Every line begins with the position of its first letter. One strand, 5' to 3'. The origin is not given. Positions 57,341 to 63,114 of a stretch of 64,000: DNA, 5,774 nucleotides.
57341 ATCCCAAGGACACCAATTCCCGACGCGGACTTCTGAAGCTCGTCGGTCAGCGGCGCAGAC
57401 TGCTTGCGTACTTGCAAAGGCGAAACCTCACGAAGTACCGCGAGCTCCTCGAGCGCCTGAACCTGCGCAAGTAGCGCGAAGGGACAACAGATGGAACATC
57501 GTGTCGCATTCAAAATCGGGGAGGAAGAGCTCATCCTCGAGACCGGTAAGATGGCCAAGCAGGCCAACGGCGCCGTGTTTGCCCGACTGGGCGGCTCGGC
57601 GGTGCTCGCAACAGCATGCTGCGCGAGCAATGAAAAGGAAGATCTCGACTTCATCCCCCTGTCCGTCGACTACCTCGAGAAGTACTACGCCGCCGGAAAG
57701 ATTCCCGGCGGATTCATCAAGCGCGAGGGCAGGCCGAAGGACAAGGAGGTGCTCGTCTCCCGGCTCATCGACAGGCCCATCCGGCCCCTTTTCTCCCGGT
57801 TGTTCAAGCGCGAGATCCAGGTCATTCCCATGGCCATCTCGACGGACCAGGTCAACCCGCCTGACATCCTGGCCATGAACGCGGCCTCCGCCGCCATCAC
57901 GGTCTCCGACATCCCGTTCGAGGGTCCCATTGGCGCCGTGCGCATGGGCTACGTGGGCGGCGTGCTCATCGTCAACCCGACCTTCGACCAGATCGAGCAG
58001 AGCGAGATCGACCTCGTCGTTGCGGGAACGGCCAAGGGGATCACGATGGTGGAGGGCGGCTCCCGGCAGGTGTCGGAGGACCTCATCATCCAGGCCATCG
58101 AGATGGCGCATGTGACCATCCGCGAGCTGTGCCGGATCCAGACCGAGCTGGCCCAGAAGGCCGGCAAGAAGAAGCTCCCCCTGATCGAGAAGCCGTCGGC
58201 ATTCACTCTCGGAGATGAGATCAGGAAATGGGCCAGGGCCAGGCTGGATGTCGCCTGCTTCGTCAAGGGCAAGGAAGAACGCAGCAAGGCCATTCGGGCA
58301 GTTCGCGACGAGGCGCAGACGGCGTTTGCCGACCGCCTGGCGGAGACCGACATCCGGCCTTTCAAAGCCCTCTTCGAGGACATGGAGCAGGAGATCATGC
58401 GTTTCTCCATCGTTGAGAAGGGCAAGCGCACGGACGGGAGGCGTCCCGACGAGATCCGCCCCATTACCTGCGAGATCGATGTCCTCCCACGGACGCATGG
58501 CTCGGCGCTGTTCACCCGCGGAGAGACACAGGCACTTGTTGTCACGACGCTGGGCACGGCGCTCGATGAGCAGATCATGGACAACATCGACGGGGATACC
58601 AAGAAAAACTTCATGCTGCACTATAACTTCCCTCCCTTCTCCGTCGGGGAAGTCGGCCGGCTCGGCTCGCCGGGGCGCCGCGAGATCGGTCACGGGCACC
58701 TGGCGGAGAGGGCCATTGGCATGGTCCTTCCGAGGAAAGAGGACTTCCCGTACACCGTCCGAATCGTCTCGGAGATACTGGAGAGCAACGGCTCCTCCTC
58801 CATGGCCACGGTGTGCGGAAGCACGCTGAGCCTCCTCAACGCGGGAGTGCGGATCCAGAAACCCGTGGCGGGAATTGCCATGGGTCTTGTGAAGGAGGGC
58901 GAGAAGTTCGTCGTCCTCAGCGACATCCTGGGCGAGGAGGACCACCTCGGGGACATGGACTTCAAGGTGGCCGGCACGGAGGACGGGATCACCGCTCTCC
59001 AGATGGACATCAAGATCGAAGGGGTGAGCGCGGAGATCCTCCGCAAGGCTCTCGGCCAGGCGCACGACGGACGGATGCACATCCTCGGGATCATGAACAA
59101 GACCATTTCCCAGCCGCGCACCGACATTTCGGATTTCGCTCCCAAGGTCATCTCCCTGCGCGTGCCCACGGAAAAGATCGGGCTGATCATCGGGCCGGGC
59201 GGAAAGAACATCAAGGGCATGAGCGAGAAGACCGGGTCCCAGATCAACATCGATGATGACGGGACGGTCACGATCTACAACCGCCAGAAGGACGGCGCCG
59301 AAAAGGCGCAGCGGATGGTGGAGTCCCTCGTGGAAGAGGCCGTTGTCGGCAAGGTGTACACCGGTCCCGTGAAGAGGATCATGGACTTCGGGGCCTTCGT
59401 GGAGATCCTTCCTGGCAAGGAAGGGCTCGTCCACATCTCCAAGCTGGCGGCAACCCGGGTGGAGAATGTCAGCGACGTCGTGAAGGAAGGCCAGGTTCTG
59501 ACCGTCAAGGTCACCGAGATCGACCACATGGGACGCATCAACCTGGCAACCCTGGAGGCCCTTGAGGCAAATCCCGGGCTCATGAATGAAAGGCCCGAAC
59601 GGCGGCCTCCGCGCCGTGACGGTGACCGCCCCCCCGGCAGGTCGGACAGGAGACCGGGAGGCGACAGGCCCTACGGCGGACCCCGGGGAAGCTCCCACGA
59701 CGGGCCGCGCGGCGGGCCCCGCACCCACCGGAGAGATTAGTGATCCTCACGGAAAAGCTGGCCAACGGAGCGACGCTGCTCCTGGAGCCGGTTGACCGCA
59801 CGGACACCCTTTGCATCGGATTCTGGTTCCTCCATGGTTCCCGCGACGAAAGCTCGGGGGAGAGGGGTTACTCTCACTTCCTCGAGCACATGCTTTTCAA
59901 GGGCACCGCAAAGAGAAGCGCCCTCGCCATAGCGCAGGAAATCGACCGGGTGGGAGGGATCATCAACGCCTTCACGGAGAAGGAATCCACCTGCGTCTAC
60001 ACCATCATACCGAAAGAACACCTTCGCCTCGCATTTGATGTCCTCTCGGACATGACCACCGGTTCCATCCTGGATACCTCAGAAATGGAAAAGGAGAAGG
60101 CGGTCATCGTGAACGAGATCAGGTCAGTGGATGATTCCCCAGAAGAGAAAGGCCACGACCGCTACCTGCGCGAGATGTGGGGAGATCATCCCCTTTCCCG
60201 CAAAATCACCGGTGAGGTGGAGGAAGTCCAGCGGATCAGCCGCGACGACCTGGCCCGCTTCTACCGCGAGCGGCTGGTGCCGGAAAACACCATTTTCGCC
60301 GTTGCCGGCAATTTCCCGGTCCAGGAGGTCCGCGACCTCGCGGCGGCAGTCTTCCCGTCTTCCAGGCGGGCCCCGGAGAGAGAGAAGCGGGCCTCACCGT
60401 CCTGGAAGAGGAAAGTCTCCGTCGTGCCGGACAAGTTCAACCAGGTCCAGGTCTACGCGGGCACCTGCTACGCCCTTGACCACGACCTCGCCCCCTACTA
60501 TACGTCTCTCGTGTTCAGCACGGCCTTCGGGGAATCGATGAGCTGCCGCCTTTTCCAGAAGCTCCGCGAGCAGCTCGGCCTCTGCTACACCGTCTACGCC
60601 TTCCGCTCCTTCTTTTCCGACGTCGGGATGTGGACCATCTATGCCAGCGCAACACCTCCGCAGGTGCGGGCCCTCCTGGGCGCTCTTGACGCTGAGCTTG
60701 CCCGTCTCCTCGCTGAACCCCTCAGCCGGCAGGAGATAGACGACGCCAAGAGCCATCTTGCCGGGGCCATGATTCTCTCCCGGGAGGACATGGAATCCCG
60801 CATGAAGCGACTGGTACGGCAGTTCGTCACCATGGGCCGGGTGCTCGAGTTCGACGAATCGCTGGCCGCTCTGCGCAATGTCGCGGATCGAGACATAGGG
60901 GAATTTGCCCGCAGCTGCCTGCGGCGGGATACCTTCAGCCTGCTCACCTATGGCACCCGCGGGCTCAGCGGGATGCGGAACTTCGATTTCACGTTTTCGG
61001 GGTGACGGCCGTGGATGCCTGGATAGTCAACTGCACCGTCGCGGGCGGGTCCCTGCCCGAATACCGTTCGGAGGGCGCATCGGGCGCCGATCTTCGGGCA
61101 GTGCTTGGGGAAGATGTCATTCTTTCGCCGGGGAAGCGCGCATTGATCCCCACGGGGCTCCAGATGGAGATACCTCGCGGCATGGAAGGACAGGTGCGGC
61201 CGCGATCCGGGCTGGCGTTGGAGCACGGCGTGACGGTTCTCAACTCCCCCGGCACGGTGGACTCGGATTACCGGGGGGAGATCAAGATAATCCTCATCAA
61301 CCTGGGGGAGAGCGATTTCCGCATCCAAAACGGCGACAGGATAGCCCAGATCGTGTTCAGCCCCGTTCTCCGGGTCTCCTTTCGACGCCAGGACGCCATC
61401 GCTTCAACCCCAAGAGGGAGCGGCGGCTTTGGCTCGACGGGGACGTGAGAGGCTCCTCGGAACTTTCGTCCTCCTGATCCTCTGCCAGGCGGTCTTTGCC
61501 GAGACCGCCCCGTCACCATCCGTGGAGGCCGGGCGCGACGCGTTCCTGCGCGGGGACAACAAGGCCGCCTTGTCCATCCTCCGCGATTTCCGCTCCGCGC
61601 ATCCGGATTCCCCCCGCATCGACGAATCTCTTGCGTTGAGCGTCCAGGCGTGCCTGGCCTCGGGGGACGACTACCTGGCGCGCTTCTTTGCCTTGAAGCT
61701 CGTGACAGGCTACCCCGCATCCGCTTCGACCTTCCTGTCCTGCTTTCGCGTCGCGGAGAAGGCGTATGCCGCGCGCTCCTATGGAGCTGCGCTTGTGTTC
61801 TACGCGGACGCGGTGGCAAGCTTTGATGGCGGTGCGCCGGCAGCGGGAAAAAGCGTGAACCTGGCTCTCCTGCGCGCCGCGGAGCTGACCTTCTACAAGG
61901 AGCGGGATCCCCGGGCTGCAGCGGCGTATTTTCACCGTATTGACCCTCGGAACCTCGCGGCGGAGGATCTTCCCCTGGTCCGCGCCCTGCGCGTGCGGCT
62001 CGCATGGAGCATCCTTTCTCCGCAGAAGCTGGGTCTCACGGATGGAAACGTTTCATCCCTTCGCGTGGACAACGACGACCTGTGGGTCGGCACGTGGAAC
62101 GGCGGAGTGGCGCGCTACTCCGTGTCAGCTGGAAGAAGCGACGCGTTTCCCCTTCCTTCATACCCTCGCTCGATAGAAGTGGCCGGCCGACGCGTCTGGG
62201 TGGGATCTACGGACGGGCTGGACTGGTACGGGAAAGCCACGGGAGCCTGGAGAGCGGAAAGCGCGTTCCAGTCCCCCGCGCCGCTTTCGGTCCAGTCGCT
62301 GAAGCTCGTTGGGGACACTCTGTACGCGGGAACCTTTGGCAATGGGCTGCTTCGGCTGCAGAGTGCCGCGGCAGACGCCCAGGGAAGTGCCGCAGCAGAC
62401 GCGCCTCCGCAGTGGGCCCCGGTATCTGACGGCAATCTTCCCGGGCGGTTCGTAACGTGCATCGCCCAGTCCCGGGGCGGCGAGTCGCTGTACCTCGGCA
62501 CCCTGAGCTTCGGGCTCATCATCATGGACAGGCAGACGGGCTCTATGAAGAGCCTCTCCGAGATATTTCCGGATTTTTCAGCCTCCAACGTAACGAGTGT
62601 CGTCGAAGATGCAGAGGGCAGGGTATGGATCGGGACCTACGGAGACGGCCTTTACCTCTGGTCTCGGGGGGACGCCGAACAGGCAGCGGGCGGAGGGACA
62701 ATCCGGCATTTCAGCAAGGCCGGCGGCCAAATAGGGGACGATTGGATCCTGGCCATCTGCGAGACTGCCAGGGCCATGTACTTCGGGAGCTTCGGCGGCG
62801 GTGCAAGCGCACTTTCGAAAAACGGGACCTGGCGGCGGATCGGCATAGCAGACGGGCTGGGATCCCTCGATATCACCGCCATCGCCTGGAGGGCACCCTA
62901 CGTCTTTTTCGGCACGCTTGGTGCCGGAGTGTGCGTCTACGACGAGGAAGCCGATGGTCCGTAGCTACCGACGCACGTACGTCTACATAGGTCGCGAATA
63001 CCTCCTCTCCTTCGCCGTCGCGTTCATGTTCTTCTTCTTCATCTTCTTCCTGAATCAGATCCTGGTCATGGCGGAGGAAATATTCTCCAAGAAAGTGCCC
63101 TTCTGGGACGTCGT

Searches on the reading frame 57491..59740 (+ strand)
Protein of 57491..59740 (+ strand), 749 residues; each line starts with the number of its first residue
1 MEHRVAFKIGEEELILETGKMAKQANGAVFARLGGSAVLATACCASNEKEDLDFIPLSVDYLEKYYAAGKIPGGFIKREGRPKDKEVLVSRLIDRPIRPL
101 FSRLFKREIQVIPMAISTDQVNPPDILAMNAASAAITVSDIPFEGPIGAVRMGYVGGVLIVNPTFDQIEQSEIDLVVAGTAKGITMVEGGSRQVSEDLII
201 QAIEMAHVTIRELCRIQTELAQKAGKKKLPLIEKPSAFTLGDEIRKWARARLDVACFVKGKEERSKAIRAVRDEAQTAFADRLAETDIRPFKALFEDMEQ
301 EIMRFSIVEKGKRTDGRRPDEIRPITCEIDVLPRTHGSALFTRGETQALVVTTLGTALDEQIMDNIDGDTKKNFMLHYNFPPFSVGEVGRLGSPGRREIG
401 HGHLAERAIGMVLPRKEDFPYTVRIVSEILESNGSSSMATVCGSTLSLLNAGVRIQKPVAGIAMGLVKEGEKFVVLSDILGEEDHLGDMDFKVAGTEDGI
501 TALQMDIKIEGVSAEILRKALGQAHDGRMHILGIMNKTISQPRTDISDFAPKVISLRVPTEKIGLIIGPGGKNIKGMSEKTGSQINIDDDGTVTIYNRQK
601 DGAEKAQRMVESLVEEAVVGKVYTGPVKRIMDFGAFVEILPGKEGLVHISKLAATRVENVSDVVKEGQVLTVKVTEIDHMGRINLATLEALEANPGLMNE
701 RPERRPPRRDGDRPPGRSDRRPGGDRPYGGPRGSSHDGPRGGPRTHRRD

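Call 75: search_protein_families(library=pfam, proteins=[window:57491-59740:+], max_evalue=0.00001)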
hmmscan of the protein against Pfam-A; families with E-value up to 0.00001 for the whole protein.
window:57491-59740:+ (749 aa): 5 families
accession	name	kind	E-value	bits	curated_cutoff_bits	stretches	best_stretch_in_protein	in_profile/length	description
PF01138.27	RNase_PH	-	2.9e-53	180.2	25.5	2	321-453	1-129/130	3' exoribonuclease family, domain 1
PF03725.20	RNase_PH_C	-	1.7e-24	86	20.8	2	145-207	1-65/67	3' exoribonuclease family, domain 2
PF00575.29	S1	-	1.3e-16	61.2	22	1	619-686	4-72/74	S1 RNA binding domain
PF00013.35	KH_1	-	1.2e-13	51.1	21.5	1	554-611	2-65/66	KH domain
PF03726.19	PNPase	-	3.2e-11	44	24.6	1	240-318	2-81/81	Polyribonucleotide nucleotidyltransferase, RNA binding domain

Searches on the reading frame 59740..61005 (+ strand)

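Call 75: search_protein_families(library=pfam, proteins=[window:59740-61005:+], max_evalue=0.00001)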
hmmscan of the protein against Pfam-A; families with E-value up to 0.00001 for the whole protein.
window:59740-61005:+ (421 aa): 2 families
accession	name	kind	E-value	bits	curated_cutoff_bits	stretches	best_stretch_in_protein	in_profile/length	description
PF00675.25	Peptidase_M16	-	1e-30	107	22.3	1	21-158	10-147/149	Insulinase (Peptidase family M16)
PF05193.26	Peptidase_M16_C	-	1.8e-28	100.1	23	1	166-338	2-179/181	Peptidase M16 inactive domain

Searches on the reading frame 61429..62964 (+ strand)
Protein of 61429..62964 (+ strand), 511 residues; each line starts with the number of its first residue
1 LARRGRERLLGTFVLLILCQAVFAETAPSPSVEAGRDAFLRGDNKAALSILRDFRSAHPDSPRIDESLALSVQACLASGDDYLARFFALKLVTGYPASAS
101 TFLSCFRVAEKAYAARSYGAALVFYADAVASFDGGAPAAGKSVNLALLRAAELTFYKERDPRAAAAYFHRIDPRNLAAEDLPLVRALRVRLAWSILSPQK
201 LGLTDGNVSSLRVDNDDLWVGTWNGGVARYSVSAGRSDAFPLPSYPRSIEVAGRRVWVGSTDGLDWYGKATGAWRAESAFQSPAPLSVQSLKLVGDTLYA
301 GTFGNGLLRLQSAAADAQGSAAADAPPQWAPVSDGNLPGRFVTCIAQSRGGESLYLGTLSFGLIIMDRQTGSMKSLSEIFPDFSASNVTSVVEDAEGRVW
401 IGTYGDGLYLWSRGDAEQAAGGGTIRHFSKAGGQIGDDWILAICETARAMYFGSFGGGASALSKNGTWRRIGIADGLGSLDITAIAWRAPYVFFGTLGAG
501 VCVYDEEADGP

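Call 75: search_protein_families(library=pfam, proteins=[window:61429-62964:+], max_evalue=0.00001)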
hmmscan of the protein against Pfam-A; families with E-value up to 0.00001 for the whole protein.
window:61429-62964:+ (511 aa): 1 family
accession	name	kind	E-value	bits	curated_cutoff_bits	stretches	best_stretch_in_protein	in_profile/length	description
PF07494.17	Reg_prop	-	3.3e-13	48.5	20.4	0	383-405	2-24/24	Two component regulator propeller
